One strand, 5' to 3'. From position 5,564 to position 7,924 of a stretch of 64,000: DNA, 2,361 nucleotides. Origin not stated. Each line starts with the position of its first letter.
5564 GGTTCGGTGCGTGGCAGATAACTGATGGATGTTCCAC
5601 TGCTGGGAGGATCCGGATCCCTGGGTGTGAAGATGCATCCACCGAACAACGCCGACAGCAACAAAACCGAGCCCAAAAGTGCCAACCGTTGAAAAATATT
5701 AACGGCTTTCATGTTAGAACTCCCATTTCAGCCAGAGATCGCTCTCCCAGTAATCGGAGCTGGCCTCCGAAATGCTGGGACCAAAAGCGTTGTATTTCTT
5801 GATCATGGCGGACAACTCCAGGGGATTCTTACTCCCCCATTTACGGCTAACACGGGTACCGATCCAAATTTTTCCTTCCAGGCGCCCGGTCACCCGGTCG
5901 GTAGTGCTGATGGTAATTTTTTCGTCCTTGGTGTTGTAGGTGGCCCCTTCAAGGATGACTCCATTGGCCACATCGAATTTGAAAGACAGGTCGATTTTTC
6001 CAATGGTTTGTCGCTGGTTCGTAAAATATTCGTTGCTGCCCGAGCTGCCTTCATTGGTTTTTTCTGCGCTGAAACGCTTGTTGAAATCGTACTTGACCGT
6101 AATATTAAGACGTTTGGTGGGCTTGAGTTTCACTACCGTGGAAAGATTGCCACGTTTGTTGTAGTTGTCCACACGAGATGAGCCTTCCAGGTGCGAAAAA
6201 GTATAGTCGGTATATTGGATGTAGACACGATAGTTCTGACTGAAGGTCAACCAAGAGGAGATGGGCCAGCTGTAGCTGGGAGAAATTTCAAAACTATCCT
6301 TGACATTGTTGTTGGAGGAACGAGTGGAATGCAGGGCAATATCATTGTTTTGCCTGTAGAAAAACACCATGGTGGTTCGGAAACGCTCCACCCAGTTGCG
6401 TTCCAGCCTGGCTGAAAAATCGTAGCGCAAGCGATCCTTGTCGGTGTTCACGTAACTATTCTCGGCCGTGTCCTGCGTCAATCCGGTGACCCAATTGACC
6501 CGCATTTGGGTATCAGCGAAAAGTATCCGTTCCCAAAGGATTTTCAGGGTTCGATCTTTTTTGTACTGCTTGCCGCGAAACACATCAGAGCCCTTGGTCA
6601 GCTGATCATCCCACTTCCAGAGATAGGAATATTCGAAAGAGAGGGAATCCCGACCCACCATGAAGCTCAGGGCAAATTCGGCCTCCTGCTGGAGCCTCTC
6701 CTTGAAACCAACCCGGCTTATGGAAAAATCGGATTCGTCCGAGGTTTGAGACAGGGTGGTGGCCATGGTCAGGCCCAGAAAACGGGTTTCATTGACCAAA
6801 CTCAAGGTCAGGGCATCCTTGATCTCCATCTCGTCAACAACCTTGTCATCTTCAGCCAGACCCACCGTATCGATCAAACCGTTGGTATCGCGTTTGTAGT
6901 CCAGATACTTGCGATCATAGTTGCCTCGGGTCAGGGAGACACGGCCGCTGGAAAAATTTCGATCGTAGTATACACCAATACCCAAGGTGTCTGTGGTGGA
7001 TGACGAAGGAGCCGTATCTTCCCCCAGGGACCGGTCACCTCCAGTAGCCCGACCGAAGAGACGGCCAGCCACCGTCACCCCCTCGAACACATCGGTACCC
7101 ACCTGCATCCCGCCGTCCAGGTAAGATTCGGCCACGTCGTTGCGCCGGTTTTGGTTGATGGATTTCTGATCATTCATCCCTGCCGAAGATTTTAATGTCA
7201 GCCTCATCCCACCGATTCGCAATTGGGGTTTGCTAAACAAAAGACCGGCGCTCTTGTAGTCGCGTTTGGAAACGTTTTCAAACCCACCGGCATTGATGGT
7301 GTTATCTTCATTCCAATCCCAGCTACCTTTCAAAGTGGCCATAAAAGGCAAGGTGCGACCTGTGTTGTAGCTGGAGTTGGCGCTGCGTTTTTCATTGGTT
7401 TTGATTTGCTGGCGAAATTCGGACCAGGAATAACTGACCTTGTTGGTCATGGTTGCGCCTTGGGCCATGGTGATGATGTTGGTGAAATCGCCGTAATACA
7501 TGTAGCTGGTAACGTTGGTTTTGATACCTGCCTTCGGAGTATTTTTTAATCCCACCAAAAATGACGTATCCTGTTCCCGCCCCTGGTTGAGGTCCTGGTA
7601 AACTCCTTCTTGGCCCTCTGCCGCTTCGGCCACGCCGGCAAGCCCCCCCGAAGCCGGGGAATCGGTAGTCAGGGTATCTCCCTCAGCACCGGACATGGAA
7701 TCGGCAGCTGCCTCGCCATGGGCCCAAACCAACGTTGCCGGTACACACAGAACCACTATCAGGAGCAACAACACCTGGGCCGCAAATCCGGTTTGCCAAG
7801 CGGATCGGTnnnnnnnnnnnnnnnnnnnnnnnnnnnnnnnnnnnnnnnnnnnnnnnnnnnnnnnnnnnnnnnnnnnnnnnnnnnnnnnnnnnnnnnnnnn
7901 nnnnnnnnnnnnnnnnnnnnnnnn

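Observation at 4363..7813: Unknown large, apparently plugless beta-barrel co-encoded with two lipoproteins: candidate new outer-membrane translocon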

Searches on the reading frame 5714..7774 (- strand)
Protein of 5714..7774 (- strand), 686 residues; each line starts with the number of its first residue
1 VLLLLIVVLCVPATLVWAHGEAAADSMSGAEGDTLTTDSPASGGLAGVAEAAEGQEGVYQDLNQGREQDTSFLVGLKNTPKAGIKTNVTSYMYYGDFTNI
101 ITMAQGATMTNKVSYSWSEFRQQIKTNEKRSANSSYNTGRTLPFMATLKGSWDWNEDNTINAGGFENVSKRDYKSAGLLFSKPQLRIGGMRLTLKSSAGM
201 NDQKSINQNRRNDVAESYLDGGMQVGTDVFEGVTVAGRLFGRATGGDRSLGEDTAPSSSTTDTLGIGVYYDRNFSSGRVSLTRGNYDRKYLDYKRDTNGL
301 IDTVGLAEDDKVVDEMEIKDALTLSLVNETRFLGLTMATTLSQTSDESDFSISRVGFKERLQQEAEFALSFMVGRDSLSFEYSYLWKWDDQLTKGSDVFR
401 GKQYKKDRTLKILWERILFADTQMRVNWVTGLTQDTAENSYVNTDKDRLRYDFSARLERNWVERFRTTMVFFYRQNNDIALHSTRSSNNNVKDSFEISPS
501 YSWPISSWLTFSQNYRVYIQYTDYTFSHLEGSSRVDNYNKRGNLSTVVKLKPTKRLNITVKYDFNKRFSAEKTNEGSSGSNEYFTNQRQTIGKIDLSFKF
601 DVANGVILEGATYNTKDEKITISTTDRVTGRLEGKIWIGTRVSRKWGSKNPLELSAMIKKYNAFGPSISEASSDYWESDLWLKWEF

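Call 3: search_protein_families(library=pfam, proteins=[window:5714-7774:-], max_evalue=1)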
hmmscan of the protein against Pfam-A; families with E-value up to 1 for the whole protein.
window:5714-7774:- (686 aa): 0 families

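Call 4: search_protein_families(library=ncbifam, proteins=[window:5714-7774:-], max_evalue=1)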
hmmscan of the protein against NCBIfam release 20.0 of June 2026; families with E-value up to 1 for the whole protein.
window:5714-7774:- (686 aa): 0 families

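Call 5: find_homologous_proteins(query=window:5714-7774:-, region=1-686)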
Query window:5714-7774:-, residues 1-686 (686 aa): 74 proteins with E <= 0.001 among 8000 candidates.
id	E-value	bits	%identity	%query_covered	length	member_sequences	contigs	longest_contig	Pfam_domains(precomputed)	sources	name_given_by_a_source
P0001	0.0e+0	1542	100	100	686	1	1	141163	-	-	-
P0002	0.0e+0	1217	76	100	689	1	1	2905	-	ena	-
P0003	0.0e+0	1159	73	100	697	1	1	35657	-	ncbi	-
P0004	3.5e-290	982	63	100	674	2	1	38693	-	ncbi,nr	ncbi:MAG: hypothetical protein GY780_02660 [bacterium]|nr:hypothetical protein [bacterium]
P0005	5.2e-285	965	63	98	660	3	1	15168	-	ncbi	-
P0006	2.8e-278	943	63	97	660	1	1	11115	-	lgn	-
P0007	3.6e-276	936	60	100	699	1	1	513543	-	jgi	jgi:hypothetical protein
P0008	2.4e-275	933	62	97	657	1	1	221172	-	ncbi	-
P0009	3.2e-275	933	62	97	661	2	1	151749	-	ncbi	-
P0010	8.0e-275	932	65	90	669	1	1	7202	-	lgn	-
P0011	1.2e-271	921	60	100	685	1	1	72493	-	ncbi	-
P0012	1.3e-268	911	63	90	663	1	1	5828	-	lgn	-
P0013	6.2e-268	909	62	90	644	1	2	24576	-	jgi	-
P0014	5.1e-264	896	64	90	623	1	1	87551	-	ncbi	-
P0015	5.6e-235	800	54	99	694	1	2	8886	-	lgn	-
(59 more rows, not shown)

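Call 20: search_protein_representatives(alignment_id=A1)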
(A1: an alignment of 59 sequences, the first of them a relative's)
Query: 59 sequences, 690 profile positions. Proteins with E-value up to 0.001 (for the whole library): 189; up to 1e-10: 101; up to 1e-30: 45. The best 150 are listed.
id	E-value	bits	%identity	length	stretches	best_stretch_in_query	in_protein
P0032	0.0e+00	1079.9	-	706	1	10-690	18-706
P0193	7.4e-252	854.3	-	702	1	11-690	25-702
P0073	4.1e-246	835.4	-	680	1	6-690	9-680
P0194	5.0e-245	831.8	-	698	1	10-690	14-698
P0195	1.5e-241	820.2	-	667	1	49-690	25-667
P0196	3.6e-224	762.8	-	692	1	8-690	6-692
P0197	1.1e-223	761.2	-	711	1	31-690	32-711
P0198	4.8e-223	759.1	-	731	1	34-690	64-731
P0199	2.1e-205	700.8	-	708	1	13-690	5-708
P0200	1.3e-202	691.5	-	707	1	9-690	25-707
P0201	4.1e-200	683.3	-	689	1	10-690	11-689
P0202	3.9e-194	663.6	-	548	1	151-684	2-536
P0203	2.0e-192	657.9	-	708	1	32-690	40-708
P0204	7.2e-191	652.8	-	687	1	8-690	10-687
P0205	2.2e-188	644.5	-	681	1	11-690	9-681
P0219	3.4e-56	207.7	-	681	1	8-685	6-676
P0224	7.5e-52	193.3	-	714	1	105-683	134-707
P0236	1.0e-29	120.2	-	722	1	258-603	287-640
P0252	1.8e-20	89.6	-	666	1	123-688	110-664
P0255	2.9e-18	82.3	-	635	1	79-690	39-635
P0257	1.9e-17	79.6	-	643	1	73-690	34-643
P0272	8.8e-14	67.5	-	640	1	69-690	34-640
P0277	1.7e-12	63.2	-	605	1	86-690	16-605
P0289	8.6e-11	57.6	-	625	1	82-690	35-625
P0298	1.0e-09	54.0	-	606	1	430-568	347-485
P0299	1.4e-09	53.6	-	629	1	409-544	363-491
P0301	1.7e-09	53.3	-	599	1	448-568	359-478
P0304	9.7e-09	50.8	-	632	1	402-536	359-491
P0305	1.0e-08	50.7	-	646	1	420-569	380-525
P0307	2.8e-08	49.3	-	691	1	311-690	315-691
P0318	1.6e-07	46.8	-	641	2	414-629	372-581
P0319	1.7e-07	46.7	-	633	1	410-635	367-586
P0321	3.0e-07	45.9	-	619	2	448-568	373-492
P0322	3.1e-07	45.8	-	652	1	99-690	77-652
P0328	3.2e-06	42.5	-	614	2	419-571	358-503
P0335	5.7e-06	41.6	-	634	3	430-535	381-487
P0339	9.9e-06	40.9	-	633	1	398-536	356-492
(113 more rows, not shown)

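Call 21: search_protein_families(library=pfam, proteins=[P0219, P0224, P0236, P0252, P0255, P0272, P0277, P0289, P0307, P0322], max_evalue=1)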
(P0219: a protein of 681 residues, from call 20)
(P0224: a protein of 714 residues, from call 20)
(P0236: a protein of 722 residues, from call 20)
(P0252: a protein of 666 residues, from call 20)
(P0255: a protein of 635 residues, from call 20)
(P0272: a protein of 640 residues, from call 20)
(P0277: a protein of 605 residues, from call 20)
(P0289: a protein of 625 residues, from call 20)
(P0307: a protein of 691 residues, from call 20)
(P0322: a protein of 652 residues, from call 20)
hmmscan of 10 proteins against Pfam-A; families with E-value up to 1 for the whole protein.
P0219 (681 aa): 0 families

P0224 (714 aa): 2 families
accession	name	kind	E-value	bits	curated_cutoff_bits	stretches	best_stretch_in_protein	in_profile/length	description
PF13505.12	OMP_b-brl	-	0.031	14.9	28.7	1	202-320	34-157/175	Outer membrane protein beta-barrel domain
PF23840.1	Phage_tail_terminator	-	0.033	14.5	27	1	187-248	33-95/150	Phage tail terminator protein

P0236 (722 aa): 1 family
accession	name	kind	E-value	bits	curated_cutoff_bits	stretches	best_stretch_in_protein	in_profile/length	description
PF15658.11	Latrotoxin_C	-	0.058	13.6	25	1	434-488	18-72/137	Latrotoxin C-terminal domain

P0252 (666 aa): 0 families

P0255 (635 aa): 1 family
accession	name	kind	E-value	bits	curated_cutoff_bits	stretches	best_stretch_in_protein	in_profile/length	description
PF13505.12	OMP_b-brl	-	0.13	12.9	28.7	0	361-475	40-153/175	Outer membrane protein beta-barrel domain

P0272 (640 aa): 3 families
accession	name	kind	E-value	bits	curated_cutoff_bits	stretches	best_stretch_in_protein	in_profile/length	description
PF06483.16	ChiC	-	0.13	12.6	27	1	469-520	28-79/176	Chitinase C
PF15496.11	DUF4646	-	0.14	13.2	23.4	1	388-439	37-88/126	Domain of unknown function (DUF4646)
PF24684.1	Vgb_lyase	-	0.18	11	50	1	571-633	74-135/290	Virginiamycin B lyase family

P0277 (605 aa): 0 families

P0289 (625 aa): 0 families

P0307 (691 aa): 2 families
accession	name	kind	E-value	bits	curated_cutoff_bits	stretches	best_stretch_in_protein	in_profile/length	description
PF13505.12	OMP_b-brl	-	0.5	10.9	28.7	1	222-260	39-75/175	Outer membrane protein beta-barrel domain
PF10677.15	DUF2490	-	0.72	10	29.8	1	203-303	12-120/186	Protein of unknown function (DUF2490)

P0322 (652 aa): 0 families

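Call 22: predict_structure(alignment_id=A1)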
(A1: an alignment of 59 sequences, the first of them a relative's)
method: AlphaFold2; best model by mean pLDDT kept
length: 686 residues; sequences in the alignment: 59
mean_pLDDT: 83.7   pTM: 0.68
mean pLDDT of the five models: 83.7, 83.3, 82.6, 80.9, 79.9
residues with pLDDT >= 90: 384; 70-90: 201; 50-70: 36; < 50: 65
segments of 3 or more residues with pLDDT < 50: 1-5, 9-67
pLDDT, mean of each block of 10 residues (from residue 1): 42 29 24 28 37 38 44 89 91 95 89 95 89 92 88 92 79 94 79 91 87 92 90 91 92 89 94 91 92 75 68 85 95 92 87 76 96 92 95 77 93 93 96 87 81 97 93 92 71 96 95 97 78 81 97 96 95 77 89 97 93 95 89 94 88 92 88 89 91
secondary structure, 60 per line:
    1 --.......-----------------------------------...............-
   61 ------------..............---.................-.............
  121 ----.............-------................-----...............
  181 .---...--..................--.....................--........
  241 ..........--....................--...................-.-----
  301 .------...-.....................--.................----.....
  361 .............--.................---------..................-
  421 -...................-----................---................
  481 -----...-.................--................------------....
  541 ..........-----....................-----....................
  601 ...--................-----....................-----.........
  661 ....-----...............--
elements in order: H3-9 H45-59 E73-86 E90-103 E108-120 E125-137 E145-160 E166-181 E185-187 E190-207 E210-230 E233-250 E253-272 E275-293 E312-332 E335-351 E356-373 E376-392 E402-419 E422-437 E446-461 E465-480 E490-506 E509-524 E537-550 E556-575 E581-603 E606-621 E627-646 E652-664 H670-673 E674-684

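Call 24: search_solved_structures(query=A1, max_evalue=10)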
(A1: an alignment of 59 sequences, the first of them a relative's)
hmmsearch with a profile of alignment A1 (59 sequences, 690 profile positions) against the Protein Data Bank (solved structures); distinct sequences matched with E-value up to 10: 0.

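Call 25: fold_search(model_id=the predicted structure, library=pdb)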
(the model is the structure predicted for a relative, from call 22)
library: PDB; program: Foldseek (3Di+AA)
matches with E <= 10: 798; with E <= 0.001: 276
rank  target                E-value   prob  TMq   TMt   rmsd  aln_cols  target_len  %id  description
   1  6r2q_B                1.5e-11  1.00  0.45  0.47  10.7       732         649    9  Structure of the Mtr complex (released 2020-04-22)
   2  4rdr                  7.5e-10  1.00  0.33  0.32  14.0       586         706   12  Structure of the bacterial Zn-transporter ZnuD from Neisseria meningitidis (locked conformation bound to zinc and cadmiu (released 2015-08-19)
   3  8s34_A                5.8e-09  1.00  0.30  0.30  19.1       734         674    9  Ferric-mycobactin receptor (FemA) in complex with aeruginic acid (released 2025-02-26)
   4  1nqe                  1.7e-08  1.00  0.28  0.34  12.8       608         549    8  OUTER MEMBRANE COBALAMIN TRANSPORTER (BTUB) FROM E. COLI (released 2003-04-29)
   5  5fp1                  3.2e-08  1.00  0.27  0.27  18.1       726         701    9  Crystal structure of the siderophore receptor PiuA from Acinetobacter baumannii (released 2016-05-11)
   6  9dhe                  4.3e-08  1.00  0.32  0.35  14.7       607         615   10  The crystal structure on the heme/hemoglobin transporter ChuA, in complex with heme (released 2025-05-21)
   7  4rdt_A                5.5e-08  1.00  0.32  0.34  13.1       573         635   11  Structure of the bacterial Zn-transporter ZnuD from Neisseria meningitidis (flexible conformation bound to a zinc ion) (released 2015-08-19)
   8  3rgm                  5.5e-08  1.00  0.28  0.33  13.2       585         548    8  Crystal structure of spin-labeled BtuB T156R1 (released 2011-10-26)
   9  3rgn                  6.1e-08  1.00  0.29  0.34  13.3       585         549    8  Crystal structure of spin-labeled BtuB W371R1 (released 2011-10-26)
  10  4rdt_B                7.8e-08  1.00  0.32  0.34  13.2       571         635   11  Structure of the bacterial Zn-transporter ZnuD from Neisseria meningitidis (flexible conformation bound to a zinc ion) (released 2015-08-19)
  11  9ex3_A                8.6e-08  1.00  0.30  0.31  17.9       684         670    9  Ferric-mycobactin receptor (FemA) in complex with dihydroaeruginoic acid (released 2025-02-26)
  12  3efm                  8.6e-08  1.00  0.27  0.30  17.6       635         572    9  Structure of the alcaligin outer membrane recepteur FauA from Bordetella pertussis (released 2009-03-31)
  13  1nqg                  1.0e-07  1.00  0.29  0.32  13.9       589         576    8  OUTER MEMBRANE COBALAMIN TRANSPORTER (BTUB) FROM E. COLI, WITH BOUND CALCIUM (released 2003-04-29)
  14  5mzs                  1.1e-07  1.00  0.28  0.28  15.4       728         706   11  Crystal structure of the ferric enterobactin receptor (PfeA) mutant (R480A_Q482A) from Pseudomonas aeruginosa (released 2018-02-14)
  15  2guf                  1.1e-07  1.00  0.29  0.34  13.7       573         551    8  In meso crystal structure of the cobalamin transporter, BtuB (released 2006-12-05)
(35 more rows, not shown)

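Call 41: find_related_loci(query=A1, collection=genome_contigs, flank=6000)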
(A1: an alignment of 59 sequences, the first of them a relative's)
Query A1 (686 aa) in genome_contigs; peptide patterns used: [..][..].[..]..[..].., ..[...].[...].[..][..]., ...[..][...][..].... (x = any residue, [..] = any of these).
52 stretches matched a pattern; 42 encode a relative of the query (tblastn E <= 1e-3); 40 distinct loci.
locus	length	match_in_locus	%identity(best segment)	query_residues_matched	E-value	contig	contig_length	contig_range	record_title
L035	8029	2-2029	76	14-686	0e+0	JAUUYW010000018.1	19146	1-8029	MAG: Candidatus Krumholzibacteriia bacterium isolate CSMAG_177 CSMAG_177_k127_4374494_length_19146_cov_164.0000, whole g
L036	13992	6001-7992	64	18-686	0e+0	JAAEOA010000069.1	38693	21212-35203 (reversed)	MAG: bacterium isolate Bsp_15 BspG_CONTIG1225969, whole genome shotgun sequence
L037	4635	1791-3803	63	1-686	0e+0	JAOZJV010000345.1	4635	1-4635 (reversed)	MAG: Candidatus Krumholzibacteriia bacterium isolate GMC1.concoct.124 GMC1_6031_length_4635_cov_6.247817, whole genome s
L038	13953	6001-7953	62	19-686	0e+0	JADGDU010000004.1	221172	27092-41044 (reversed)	MAG: Candidatus Krumholzibacteriia bacterium isolate BB18 NODE_4_length_221172_cov_5.846342, whole genome shotgun sequen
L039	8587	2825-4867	53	12-686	0e+0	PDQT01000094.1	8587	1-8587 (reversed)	MAG: bacterium DOLZORAL124_64_63 isolate DOLZORAL124_64_63 DolZOral124_scaffold_33225_curated, whole genome shotgun sequ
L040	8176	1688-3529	51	72-686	0e+0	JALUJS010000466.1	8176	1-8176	MAG: Candidatus Krumholzibacteriia bacterium isolate S144_metabat2_scaf2bin.036 S144_NODE_5451_length_8176_cov_1.500683,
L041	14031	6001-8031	47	3-686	0e+0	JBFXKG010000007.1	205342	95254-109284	MAG: Candidatus Krumholzibacteriia bacterium isolate CA_2019_TPIn_7 NODE_226_length_205342_cov_7.520927_TPIn, whole geno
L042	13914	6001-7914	48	54-686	0e+0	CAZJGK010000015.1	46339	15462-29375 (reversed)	MAG TPA_asm: uncultured Fibrobacteraceae bacterium isolate binchicken_co150_663 genome assembly, contig: NODE_1593_lengt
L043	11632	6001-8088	47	1-686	0e+0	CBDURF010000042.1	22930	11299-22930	MAG TPA_asm: uncultured bacterium isolate SRR22302361_binner123_Refined_103 genome assembly, contig: ERZ25748748.820, wh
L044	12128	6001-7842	50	72-686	0e+0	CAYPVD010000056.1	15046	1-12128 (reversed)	MAG TPA_asm: uncultured Fibrobacteraceae bacterium isolate binchicken_co256_236 genome assembly, contig: NODE_9265_lengt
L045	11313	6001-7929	48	22-686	0e+0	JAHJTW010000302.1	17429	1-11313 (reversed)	MAG: bacterium isolate OS_PC_MetaG.mb.70 OS_PC_MetaG.mb.70_k141_739529, whole genome shotgun sequence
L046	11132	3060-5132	46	1-686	0e+0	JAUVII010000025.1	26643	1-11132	MAG: Candidatus Krumholzibacteriia bacterium isolate CSMAG_424 CSMAG_424_k127_2791541_length_26643_cov_199.0394, whole g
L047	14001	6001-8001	45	11-686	0e+0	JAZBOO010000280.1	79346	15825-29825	MAG: Candidatus Krumholzibacteriia bacterium isolate bin.63 k117_6794317, whole genome shotgun sequence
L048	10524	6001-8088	45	1-686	0e+0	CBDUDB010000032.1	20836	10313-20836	MAG TPA_asm: uncultured bacterium isolate SRR7614707_binner12_Refined_20 genome assembly, contig: ERZ23877653.776, whole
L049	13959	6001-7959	46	26-686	0e+0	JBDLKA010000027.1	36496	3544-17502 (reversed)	MAG: Candidatus Krumholzibacteriota bacterium isolate MAG120 MAG120_27, whole genome shotgun sequence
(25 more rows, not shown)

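Call 46: find_encoding_contigs(protein=P0255, flank=6000, max_places=3)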
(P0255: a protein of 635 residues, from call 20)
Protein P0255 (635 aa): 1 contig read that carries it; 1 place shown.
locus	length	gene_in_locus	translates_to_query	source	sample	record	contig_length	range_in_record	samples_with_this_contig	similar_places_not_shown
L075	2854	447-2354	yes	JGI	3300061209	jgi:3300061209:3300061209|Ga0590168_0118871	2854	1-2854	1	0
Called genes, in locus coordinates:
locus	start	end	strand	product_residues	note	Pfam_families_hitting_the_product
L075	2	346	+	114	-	?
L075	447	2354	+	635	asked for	-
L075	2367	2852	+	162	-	?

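Call 48: list_cluster_members(proteins=[P0219, P0224, P0236, P0252, P0257, P0272, P0277, P0289, P0307, P0322])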
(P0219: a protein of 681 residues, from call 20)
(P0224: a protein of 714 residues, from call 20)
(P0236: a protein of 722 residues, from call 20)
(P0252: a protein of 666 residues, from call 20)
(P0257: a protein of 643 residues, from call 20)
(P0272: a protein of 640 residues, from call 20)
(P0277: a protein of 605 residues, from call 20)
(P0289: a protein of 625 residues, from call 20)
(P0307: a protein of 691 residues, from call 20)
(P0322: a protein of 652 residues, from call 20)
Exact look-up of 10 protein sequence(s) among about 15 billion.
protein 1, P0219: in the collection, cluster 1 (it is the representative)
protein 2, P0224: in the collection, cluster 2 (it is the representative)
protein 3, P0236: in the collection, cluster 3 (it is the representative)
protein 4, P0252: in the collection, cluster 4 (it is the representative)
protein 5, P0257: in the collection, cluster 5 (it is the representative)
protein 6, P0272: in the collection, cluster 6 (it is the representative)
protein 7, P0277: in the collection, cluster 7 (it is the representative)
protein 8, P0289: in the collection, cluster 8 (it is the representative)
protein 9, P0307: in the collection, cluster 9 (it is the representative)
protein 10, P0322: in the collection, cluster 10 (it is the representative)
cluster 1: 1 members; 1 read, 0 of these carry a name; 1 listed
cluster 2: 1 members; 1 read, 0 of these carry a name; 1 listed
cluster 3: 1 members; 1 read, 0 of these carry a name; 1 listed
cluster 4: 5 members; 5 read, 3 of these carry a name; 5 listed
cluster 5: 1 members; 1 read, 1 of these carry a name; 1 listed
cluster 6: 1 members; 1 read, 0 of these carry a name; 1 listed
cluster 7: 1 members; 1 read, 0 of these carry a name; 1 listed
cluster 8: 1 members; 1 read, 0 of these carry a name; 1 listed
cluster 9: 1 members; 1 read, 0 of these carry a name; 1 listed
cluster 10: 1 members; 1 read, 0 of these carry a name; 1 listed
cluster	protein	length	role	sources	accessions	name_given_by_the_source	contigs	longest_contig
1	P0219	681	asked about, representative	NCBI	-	-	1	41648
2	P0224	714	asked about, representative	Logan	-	-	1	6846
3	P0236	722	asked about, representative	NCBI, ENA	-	-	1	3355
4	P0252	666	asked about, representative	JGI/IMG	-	hypothetical protein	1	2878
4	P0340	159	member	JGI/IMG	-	hypothetical protein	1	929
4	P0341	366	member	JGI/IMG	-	hypothetical protein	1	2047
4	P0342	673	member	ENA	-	-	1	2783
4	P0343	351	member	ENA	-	-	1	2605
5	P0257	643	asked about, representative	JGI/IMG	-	hypothetical protein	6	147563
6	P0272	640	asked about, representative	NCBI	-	-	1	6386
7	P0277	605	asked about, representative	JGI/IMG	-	-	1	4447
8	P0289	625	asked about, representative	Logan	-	-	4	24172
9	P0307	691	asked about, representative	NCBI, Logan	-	-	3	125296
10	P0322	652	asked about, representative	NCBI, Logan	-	-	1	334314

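Call 49: find_encoding_contigs(protein=P0322, flank=8000, max_places=2)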
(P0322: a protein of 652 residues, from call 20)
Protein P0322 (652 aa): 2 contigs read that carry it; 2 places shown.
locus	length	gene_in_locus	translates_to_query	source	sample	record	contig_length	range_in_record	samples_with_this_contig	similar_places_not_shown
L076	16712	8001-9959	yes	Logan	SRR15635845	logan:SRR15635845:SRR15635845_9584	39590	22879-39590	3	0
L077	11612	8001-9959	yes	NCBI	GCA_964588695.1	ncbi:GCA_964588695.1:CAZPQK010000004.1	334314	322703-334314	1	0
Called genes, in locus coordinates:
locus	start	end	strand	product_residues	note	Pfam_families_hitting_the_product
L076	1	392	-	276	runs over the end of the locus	PF05552:MS_channel_1st_1, PF00924:MS_channel_2nd (weak)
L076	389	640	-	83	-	-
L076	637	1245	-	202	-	PF12645:HTH_16 (faint), PF04542:Sigma70_r2, PF08281:Sigma70_r4_2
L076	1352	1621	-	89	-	-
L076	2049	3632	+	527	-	PF00133:tRNA-synt_1, PF01406:tRNA-synt_1e (faint), PF09334:tRNA-synt_1g, PF00133:tRNA-synt_1, PF19303:Anticodon_3, PF08264:Anticodon_1 (faint)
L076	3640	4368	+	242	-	PF13489:Methyltransf_23, PF01209:Ubie_methyltran (weak), PF02353:CMAS (weak), PF13847:Methyltransf_31, PF08241:Methyltransf_11, PF08242:Methyltransf_12, PF13649:Methyltransf_25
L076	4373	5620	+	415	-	PF01026:TatD_DNase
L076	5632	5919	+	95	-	-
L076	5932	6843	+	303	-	PF01073:3Beta_HSD, PF01370:Epimerase, PF04321:RmlD_sub_bind (faint), PF05368:NmrA, PF13460:NAD_binding_10, PF16363:GDP_Man_Dehyd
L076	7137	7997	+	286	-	PF00398:RrnaAD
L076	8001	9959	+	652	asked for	-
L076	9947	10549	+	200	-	-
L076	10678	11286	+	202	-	-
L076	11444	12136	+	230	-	-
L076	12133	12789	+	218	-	-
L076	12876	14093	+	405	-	PF04748:Polysacc_deac_2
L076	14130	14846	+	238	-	PF03740:PdxJ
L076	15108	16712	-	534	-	?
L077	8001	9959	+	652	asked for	-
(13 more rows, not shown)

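Call 50: find_encoding_contigs(protein=P0257, flank=8000, max_places=2)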
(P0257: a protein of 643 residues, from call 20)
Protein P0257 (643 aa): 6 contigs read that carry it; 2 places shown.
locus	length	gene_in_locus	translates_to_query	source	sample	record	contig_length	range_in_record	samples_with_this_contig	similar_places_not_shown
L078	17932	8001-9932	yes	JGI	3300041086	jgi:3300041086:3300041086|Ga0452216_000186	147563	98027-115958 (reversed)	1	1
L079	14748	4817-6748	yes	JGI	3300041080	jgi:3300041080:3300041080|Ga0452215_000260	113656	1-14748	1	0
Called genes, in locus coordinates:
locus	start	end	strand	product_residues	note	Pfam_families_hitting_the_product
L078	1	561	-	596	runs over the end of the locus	PF07244:POTRA (weak), PF01103:Omp85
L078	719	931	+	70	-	PF06305:LapA_dom (weak)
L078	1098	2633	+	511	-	PF00133:tRNA-synt_1, PF01406:tRNA-synt_1e (faint), PF09334:tRNA-synt_1g, PF00133:tRNA-synt_1, PF19303:Anticodon_3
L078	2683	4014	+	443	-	PF01026:TatD_DNase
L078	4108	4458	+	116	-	-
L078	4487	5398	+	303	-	PF01073:3Beta_HSD, PF01370:Epimerase, PF04321:RmlD_sub_bind (faint), PF05368:NmrA, PF07993:NAD_binding_4 (faint), PF13460:NAD_binding_10, PF16363:GDP_Man_Dehyd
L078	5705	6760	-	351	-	PF03190:Thioredox_DsbH (weak), PF00085:Thioredoxin, PF13899:Thioredoxin_7, PF13098:Thioredoxin_2, PF13905:Thioredoxin_8 (faint), PF13428:TPR_14 (faint), PF13432:TPR_16 (weak), PF14559:TPR_19 (weak), +8 more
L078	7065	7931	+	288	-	PF00398:RrnaAD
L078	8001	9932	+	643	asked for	-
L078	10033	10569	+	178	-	-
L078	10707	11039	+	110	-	-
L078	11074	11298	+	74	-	-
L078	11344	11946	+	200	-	-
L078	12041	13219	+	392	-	PF04748:Polysacc_deac_2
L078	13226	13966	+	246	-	PF03740:PdxJ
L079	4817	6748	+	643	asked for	-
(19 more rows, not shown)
